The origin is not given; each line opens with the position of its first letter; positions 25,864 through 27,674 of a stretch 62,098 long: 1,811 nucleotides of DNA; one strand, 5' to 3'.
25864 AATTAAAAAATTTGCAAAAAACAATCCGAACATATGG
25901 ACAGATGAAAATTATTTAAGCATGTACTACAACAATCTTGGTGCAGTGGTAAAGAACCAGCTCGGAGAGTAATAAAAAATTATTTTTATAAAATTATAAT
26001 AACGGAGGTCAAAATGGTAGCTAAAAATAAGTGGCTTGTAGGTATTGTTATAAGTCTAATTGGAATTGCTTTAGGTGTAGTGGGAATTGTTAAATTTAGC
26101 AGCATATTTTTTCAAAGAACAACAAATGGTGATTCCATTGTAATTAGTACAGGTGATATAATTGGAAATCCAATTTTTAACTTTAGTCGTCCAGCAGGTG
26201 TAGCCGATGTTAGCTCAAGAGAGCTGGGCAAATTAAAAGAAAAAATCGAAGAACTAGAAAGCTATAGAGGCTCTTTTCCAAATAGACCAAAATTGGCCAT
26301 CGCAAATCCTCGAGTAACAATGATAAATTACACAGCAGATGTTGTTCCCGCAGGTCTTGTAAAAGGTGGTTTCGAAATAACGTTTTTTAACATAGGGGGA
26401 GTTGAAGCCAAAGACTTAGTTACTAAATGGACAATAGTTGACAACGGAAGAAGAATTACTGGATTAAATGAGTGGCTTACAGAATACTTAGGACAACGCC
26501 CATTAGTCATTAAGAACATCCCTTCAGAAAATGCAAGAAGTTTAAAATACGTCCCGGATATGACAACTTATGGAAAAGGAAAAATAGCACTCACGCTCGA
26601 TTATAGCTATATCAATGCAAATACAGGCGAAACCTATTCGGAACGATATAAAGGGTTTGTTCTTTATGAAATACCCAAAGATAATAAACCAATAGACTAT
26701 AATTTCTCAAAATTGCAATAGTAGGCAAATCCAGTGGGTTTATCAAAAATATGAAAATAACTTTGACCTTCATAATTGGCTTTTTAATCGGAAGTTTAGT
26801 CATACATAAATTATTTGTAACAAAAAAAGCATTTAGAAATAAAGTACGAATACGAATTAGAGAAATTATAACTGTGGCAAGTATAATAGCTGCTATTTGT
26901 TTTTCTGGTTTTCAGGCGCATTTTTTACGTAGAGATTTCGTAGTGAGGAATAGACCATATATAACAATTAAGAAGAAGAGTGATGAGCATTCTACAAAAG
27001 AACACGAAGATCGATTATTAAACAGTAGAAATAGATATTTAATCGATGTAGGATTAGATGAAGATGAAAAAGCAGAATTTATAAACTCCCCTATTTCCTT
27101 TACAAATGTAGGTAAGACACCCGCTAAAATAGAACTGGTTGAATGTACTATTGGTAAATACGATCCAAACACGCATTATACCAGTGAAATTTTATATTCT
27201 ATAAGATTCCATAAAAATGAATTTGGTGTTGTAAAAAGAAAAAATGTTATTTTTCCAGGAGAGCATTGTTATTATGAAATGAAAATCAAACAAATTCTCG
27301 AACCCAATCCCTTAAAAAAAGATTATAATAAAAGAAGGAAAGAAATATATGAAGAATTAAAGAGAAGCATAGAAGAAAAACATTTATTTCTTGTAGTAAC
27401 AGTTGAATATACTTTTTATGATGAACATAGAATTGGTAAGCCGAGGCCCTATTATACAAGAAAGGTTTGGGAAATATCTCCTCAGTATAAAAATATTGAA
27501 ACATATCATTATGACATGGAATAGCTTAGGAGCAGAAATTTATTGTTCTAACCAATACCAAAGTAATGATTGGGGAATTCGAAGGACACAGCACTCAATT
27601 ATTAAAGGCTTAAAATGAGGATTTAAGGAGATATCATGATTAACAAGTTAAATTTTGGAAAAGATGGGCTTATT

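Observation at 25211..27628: Cargo-only 2.4-kb AT-rich insertion, bounded by a 13-bp direct repeat, precisely between hisF and hisI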

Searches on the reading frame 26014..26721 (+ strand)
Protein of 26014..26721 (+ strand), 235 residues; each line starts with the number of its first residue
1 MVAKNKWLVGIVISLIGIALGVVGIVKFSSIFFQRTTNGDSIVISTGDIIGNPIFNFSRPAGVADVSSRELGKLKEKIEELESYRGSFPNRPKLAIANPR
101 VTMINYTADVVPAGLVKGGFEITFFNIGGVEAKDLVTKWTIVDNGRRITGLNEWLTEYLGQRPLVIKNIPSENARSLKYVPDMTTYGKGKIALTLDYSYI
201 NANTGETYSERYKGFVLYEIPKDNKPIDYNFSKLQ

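Call 6: search_protein_families(library=pfam, proteins=[window:26014-26721:+], max_evalue=1)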
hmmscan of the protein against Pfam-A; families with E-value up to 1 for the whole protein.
window:26014-26721:+ (235 aa): 0 families

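Call 15: find_homologous_proteins(query=window:26014-26721:+)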
Query window:26014-26721:+ (235 aa): 4 proteins with E <= 0.001 among 1339 candidates.
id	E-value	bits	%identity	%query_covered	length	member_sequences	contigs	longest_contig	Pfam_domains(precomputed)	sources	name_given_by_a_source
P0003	6.7e-151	518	100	100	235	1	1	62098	-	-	-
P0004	4.5e-75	270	55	99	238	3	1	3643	-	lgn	-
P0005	3.6e-73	264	55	100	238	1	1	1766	-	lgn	-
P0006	2.1e-53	199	68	57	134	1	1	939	-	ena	-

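Call 18: find_encoding_contigs(protein=P0004, flank=5000)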
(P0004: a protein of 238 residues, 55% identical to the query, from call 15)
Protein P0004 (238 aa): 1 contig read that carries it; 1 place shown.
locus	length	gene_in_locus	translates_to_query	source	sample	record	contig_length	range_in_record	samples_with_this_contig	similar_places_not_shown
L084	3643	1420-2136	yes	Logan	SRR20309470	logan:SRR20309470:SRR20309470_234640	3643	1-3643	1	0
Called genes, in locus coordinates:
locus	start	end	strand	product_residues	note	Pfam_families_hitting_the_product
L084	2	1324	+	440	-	?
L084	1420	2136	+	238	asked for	-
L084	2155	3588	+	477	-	PF18928:DUF5677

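Call 19: find_encoding_contigs(protein=P0005, flank=5000)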
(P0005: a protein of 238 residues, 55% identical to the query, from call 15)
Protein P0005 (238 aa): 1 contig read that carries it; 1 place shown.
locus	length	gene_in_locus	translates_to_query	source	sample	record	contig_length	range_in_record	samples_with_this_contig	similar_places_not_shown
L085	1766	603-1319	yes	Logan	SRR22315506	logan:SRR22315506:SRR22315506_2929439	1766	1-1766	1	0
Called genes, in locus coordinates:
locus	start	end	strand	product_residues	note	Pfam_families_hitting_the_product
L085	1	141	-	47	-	?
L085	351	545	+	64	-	PF24250:HVO_2718 (weak), PF12844:HTH_19, PF01381:HTH_3, PF13443:HTH_26, PF13560:HTH_31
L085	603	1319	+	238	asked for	-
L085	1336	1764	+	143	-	?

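Call 20: find_encoding_contigs(protein=P0006, flank=5000)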
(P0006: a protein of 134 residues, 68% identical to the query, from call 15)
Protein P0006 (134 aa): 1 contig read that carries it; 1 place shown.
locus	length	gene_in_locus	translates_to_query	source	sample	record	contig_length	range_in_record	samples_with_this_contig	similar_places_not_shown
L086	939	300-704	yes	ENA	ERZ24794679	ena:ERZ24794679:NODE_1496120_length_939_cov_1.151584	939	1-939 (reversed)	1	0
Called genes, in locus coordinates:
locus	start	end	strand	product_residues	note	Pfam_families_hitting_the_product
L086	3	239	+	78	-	?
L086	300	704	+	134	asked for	-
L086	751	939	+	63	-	?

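Call 26: search_protein_families(library=pfam, proteins=[L084:2-1324:+, L084:2155-3588:+, L085:351-545:+, L085:1336-1764:+, L086:751-939:+], max_evalue=0.01)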
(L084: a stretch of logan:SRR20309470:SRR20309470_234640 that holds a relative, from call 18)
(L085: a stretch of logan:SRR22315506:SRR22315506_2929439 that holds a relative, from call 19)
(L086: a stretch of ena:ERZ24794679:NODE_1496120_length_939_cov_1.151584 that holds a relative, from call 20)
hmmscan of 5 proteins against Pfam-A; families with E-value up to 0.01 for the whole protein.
L084:2-1324:+ (440 aa): 0 families

L084:2155-3588:+ (477 aa): 1 family
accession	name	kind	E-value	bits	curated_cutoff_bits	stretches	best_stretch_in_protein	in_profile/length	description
PF18928.5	DUF5677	-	5.2e-08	33.6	27.1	1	256-406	10-159/166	Family of unknown function (DUF5677)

L085:351-545:+ (64 aa): 5 families
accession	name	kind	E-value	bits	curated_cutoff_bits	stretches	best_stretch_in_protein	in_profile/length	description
PF01381.28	HTH_3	-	1.1e-15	57.8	23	1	8-61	3-55/55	Helix-turn-helix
PF12844.13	HTH_19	-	1.6e-14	54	30.2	1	5-64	3-61/64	Helix-turn-helix domain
PF13560.12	HTH_31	-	1.8e-08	35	27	1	10-59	10-59/64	Helix-turn-helix domain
PF13443.12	HTH_26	-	4.5e-08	33.7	22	1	5-59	1-55/63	Cro/C1-type HTH DNA-binding domain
PF13413.12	HTH_25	-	0.00018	21.7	24.6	1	6-41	2-37/62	Helix-turn-helix domain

L085:1336-1764:+ (143 aa): 0 families

L086:751-939:+ (63 aa): 0 families

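Call 33: search_protein_families(library=padloc, proteins=[window:26014-26721:+, L084:2155-3588:+, L084:2-1324:+], max_evalue=0.1)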
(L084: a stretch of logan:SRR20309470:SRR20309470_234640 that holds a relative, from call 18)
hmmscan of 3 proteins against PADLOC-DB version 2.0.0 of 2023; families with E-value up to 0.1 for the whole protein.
window:26014-26721:+ (235 aa): 0 families

L084:2155-3588:+ (477 aa): 1 family
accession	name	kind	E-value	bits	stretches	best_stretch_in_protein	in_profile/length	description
PDLC03684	HEase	-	0.013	13.6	1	66-139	85-153/166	homing endonuclease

L084:2-1324:+ (440 aa): 4 families
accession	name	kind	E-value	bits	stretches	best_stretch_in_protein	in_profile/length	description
PDLC03652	REase_III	-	5.1e-08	29.4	1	1-82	350-427/809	Type III restriction enzyme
PDLC03650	REase_III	-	2e-07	27.8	1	4-61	386-443/898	Type III restriction enzyme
PDLC03653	REase_III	-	7.8e-06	22.3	1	2-63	432-493/883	Type III restriction enzyme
PDLC03648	REase_III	-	0.00022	17.5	1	5-76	320-392/871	Type III restriction enzyme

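Call 34: search_protein_families(library=phrogs, proteins=[window:26014-26721:+], max_evalue=0.1)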
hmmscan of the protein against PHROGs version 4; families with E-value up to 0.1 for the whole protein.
window:26014-26721:+ (235 aa): 0 families

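Call 35: search_protein_families(library=ncbifam, proteins=[window:26014-26721:+], max_evalue=0.1)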
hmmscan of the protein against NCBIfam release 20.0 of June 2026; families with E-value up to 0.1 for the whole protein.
window:26014-26721:+ (235 aa): 1 family
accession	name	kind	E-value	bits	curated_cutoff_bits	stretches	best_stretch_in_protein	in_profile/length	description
NF007662.0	PRK10334.1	subfamily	0.0086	15.3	321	1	10-60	133-181/286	small-conductance mechanosensitive channel MscS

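Call 37: find_related_loci(query=window:26014-26721:+, collection=viral_contigs, flank=6000)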
Query window:26014-26721:+ (235 aa) in viral_contigs; peptide patterns used: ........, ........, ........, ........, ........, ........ (x = any residue, [..] = any of these).
17 stretches matched a pattern, but none encodes a relative of the query by tblastn (E <= 1e-3).

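Call 70: predict_structure(alignment_id=A3)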
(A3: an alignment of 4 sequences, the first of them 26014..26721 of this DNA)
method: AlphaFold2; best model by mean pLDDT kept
length: 235 residues; sequences in the alignment: 4
mean_pLDDT: 50.9   pTM: 0.49
mean pLDDT of the five models: 50.9, 49.2, 39.1, 36.3, 35.7
residues with pLDDT >= 90: 0; 70-90: 51; 50-70: 71; < 50: 113
segments of 3 or more residues with pLDDT < 50: 1-78, 80-91, 110-112, 149-163, 180-182
pLDDT, mean of each block of 10 residues (from residue 1): 23 21 24 29 31 28 34 47 42 64 61 52 63 69 63 36 50 56 61 78 79 79 73 69
secondary structure, 60 per line:
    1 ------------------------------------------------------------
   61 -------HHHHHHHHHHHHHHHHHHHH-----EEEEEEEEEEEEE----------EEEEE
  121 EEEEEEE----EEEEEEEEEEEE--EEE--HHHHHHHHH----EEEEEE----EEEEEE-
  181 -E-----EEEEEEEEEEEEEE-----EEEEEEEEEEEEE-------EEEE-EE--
elements in order: H68-87 E93-105 E116-127 E132-143 E146-148 H151-159 E164-169 E174-179 E188-201 E207-219 E227-230

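Call 79: search_protein_representatives(alignment_id=A3)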
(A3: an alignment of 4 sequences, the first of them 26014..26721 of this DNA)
Query: 4 sequences, 233 profile positions. Proteins with E-value up to 0.001 (for the whole library): 31; up to 1e-10: 25; up to 1e-30: 13. The best 31 are listed.
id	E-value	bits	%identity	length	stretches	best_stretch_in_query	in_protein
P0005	4.1e-132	455.1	-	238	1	1-232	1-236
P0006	4.8e-75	268.4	-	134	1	100-232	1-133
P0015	5.8e-63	228.8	-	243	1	42-231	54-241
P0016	8.6e-55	202.1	-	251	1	25-231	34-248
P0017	2.6e-53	197.3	-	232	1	37-229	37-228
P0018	3.7e-48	180.4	-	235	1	40-229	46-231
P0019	3.9e-48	180.4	-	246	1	11-224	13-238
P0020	8.6e-48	179.2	-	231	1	8-224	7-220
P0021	3.2e-43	164.3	-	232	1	8-229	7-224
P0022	1.7e-40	155.3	-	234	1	1-229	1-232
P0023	1.4e-38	149.1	-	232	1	44-229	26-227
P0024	4.1e-34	134.4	-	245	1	20-228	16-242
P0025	2.4e-33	131.9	-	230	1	8-224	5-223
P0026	2.4e-26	109.0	-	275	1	96-232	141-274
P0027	2.4e-24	102.5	-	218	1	4-223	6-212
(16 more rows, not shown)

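Call 80: fold_search(model_id=the predicted structure, library=pdb)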
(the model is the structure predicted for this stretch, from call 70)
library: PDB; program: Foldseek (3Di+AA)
matches with E <= 10: 823; with E <= 0.001: 0
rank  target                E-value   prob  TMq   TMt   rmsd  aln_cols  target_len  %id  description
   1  1xq4_B                2.5e-03  1.00  0.35  0.61   5.0       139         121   16  Crystal Structure of the Putative ApaA Protein from Bordetella pertussis, Northeast Structural Genomics Target BeR40 (released 2004-11-09)
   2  2wll_B                3.9e-03  1.00  0.31  0.28  13.8       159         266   11  POTASSIUM CHANNEL FROM BURKHOLDERIA PSEUDOMALLEI (released 2010-06-09)
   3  1xq4_A                3.9e-03  1.00  0.31  0.52   6.1       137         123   18  Crystal Structure of the Putative ApaA Protein from Bordetella pertussis, Northeast Structural Genomics Target BeR40 (released 2004-11-09)
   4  2wli_B                5.8e-03  1.00  0.30  0.27  13.2       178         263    8  POTASSIUM CHANNEL FROM MAGNETOSPIRILLUM MAGNETOTACTICUM (released 2010-06-09)
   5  2r5o_A                5.8e-03  0.96  0.27  0.35   9.9       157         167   12  Crystal structure of the C-terminal domain of wzt (released 2007-12-25)
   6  1xvs_A                6.8e-03  0.99  0.28  0.48   8.8       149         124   15  Crystal structure of apaG Protein from Vibrio cholerae (released 2004-12-14)
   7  1p7b_A                1.0e-02  0.99  0.30  0.28  13.2       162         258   12  Crystal structure of an inward rectifier potassium channel (released 2003-06-17)
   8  7u6y_A                1.0e-02  0.97  0.27  0.20  14.2       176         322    8  Cryo-EM structure of the pancreatic ATP-sensitive potassium channel in the presence of glibenclamide and ATP with Kir6 (released 2022-08-31)
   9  7tyt_A                1.0e-02  0.97  0.27  0.19  14.2       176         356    8  Cryo-EM structure of the pancreatic ATP-sensitive potassium channel bound to ATP and repaglinide with Kir6.2-CTD in th (released 2022-08-31)
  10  2wll_A                1.1e-02  0.99  0.29  0.27  14.9       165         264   11  POTASSIUM CHANNEL FROM BURKHOLDERIA PSEUDOMALLEI (released 2010-06-09)
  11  7u6y_B                1.1e-02  0.91  0.26  0.20  14.9       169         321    9  Cryo-EM structure of the pancreatic ATP-sensitive potassium channel in the presence of glibenclamide and ATP with Kir6 (released 2022-08-31)
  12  3idu_B                1.2e-02  0.96  0.25  0.45  11.6       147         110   14  Crystal Structure of the CARDB domain of the PF1109 protein in complex with di-metal ions from Pyrococcus furiosus, No (released 2009-08-04)
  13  7tyt_B                1.2e-02  0.91  0.26  0.20  14.9       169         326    9  Cryo-EM structure of the pancreatic ATP-sensitive potassium channel bound to ATP and repaglinide with Kir6.2-CTD in th (released 2022-08-31)
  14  8b5l_v                1.4e-02  1.00  0.31  0.44   4.9       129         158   12  Cryo-EM structure of ribosome-Sec61-TRAP (TRanslocon Associated Protein) translocon complex (released 2023-03-01)
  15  2x6c                  1.4e-02  0.96  0.28  0.25  16.8       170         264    8  Potassium Channel from Magnetospirillum Magnetotacticum (released 2010-06-23)
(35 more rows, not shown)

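Call 88: list_cluster_members(proteins=[P0015, P0016, P0017, P0018, P0019, P0020, P0021, P0022, P0011, P0013])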
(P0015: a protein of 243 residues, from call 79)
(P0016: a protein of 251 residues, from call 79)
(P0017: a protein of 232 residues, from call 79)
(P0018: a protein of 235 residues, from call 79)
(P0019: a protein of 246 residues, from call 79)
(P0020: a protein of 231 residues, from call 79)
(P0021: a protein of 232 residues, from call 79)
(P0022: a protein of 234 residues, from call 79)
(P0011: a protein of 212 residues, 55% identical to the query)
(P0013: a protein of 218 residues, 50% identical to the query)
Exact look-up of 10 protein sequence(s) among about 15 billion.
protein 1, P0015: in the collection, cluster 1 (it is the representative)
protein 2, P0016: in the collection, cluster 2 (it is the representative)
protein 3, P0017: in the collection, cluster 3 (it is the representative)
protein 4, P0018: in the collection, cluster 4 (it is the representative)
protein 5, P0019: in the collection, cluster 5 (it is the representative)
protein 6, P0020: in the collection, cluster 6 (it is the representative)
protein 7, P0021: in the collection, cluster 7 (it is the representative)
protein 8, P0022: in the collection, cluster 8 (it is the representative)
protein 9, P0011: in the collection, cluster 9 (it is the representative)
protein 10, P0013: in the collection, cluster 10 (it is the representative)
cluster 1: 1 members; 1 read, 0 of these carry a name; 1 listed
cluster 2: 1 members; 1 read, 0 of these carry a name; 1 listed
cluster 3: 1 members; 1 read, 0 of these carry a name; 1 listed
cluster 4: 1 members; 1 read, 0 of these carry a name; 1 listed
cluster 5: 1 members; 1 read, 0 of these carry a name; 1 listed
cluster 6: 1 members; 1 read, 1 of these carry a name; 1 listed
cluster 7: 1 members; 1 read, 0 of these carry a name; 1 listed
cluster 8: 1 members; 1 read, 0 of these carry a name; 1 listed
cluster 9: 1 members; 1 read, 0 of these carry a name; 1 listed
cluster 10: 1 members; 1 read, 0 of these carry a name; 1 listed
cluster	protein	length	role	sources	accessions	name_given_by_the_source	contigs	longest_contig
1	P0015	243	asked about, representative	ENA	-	-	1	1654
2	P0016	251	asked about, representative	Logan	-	-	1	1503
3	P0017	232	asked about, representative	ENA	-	-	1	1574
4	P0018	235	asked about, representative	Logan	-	-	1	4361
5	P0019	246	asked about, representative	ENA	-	-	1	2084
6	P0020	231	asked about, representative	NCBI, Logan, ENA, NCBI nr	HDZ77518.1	MAG TPA: hypothetical protein ENH41_05495 [Candidatus Omnitrophica bacterium] | hypothetical protein [Candidatus Omnitrophota bacterium]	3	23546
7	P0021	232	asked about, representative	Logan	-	-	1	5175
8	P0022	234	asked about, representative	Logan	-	-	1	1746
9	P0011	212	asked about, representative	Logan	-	-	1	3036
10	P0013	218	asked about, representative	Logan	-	-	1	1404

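Call 89: find_related_loci(query=A3, collection=viral_contigs, flank=8000)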
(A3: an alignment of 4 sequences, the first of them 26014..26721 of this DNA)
Query A3 (235 aa) in viral_contigs; peptide patterns used: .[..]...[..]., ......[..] (x = any residue, [..] = any of these).
373 stretches matched a pattern, but none encodes a relative of the query by tblastn (E <= 1e-3).

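Call 96: search_dna_similar(query=window:26014-26721:+, collection=plasmids, mode=protein, max_evalue=0.001, max_rows=8)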
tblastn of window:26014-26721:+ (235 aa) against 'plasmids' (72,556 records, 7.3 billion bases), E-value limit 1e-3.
No match.

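Call 99: search_dna_similar(query=window:26014-26721:+, collection=phages, mode=protein, max_evalue=0.001, max_rows=8)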
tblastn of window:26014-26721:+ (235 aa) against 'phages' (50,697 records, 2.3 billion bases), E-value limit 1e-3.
No match.

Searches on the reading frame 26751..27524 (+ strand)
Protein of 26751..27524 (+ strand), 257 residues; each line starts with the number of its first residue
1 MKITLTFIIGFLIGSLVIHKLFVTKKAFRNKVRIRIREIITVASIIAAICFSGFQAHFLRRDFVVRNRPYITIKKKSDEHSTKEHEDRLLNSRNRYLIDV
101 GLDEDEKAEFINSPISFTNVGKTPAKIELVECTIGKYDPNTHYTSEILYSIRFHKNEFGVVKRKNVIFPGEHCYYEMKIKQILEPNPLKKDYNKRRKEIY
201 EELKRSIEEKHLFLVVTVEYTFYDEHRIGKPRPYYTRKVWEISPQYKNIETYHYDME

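Call 6: search_protein_families(library=pfam, proteins=[window:26751-27524:+], max_evalue=1)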
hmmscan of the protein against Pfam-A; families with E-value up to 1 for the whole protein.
window:26751-27524:+ (257 aa): 1 family
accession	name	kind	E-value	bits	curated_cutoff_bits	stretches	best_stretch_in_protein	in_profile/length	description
PF11713.13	Peptidase_C80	-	0.016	15.9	23.8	1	101-152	76-127/154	Peptidase C80 family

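Call 14: find_homologous_proteins(query=window:26751-27524:+)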
Query window:26751-27524:+ (257 aa): 2 proteins with E <= 0.001 among 223 candidates.
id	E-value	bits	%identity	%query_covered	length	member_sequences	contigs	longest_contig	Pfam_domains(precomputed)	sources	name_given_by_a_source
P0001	5.7e-168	575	100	100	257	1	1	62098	-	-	-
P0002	4.1e-111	389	70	100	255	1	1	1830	-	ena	-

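Call 17: find_encoding_contigs(protein=P0002, flank=5000)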
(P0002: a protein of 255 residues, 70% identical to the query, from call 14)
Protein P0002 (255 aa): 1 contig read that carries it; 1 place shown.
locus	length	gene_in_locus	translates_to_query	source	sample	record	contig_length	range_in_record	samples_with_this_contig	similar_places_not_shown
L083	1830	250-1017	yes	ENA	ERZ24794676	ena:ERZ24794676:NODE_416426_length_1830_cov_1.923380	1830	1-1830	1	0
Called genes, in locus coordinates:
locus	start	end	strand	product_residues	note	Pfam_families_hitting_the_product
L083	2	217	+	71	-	?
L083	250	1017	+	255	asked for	-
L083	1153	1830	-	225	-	?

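Call 26: search_protein_families(library=pfam, proteins=[L083:1153-1830:-], max_evalue=0.01)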
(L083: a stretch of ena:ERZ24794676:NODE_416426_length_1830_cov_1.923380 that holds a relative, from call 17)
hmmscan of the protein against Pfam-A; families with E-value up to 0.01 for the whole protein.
L083:1153-1830:- (225 aa): 1 family
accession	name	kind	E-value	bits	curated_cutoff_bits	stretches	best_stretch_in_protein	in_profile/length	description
PF00144.29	Beta-lactamase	-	1.6e-24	87.1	27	1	15-203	123-313/329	Beta-lactamase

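Call 33: search_protein_families(library=padloc, proteins=[window:26751-27524:+], max_evalue=0.1)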
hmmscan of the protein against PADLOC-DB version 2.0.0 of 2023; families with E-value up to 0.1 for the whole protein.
window:26751-27524:+ (257 aa): 0 families

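Call 34: search_protein_families(library=phrogs, proteins=[window:26751-27524:+], max_evalue=0.1)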
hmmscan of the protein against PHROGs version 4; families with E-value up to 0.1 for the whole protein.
window:26751-27524:+ (257 aa): 1 family
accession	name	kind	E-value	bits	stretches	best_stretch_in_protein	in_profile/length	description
phrog_22993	-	unknown function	0.039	15.2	0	153-210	60-111/140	-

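Call 35: search_protein_families(library=ncbifam, proteins=[window:26751-27524:+], max_evalue=0.1)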
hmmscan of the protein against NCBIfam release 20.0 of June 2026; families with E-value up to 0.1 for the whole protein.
window:26751-27524:+ (257 aa): 0 families

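Call 38: find_related_loci(query=window:26751-27524:+, collection=viral_contigs, flank=6000)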
Query window:26751-27524:+ (257 aa) in viral_contigs; peptide patterns used: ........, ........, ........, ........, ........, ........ (x = any residue, [..] = any of these).
10 stretches matched a pattern, but none encodes a relative of the query by tblastn (E <= 1e-3).

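Call 71: predict_structure(alignment_id=A4)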
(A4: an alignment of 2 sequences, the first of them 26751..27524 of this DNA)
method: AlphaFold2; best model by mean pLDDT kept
length: 257 residues; sequences in the alignment: 2
mean_pLDDT: 43.9   pTM: 0.35
mean pLDDT of the five models: 43.9, 41.5, 35.7, 35.5, 34.9
residues with pLDDT >= 90: 0; 70-90: 3; 50-70: 82; < 50: 172
segments of 3 or more residues with pLDDT < 50: 1-3, 25-31, 51-98, 100-124, 142-200, 230-232, 243-257
pLDDT, mean of each block of 10 residues (from residue 1): 56 67 50 52 59 38 33 42 32 43 40 40 51 55 46 34 22 28 30 40 51 56 49 52 42 30
secondary structure, 60 per line:
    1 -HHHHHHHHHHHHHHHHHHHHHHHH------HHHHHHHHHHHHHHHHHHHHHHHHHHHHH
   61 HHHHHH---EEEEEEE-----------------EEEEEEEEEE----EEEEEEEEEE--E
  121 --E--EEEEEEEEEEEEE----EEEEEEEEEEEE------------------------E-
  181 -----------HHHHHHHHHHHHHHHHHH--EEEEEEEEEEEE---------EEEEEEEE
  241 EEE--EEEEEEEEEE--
elements in order: H2-25 H32-66 E70-76 E94-103 E108-117 E126-138 E143-154 H192-209 E212-223 E233-243 E246-255

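Call 97: search_dna_similar(query=window:26751-27524:+, collection=plasmids, mode=protein, max_evalue=0.001, max_rows=8)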
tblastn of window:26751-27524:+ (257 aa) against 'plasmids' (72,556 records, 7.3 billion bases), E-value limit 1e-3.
No match.

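Call 100: search_dna_similar(query=window:26751-27524:+, collection=phages, mode=protein, max_evalue=0.001, max_rows=8)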
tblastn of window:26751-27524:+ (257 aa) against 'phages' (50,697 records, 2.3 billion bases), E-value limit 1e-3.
No match.
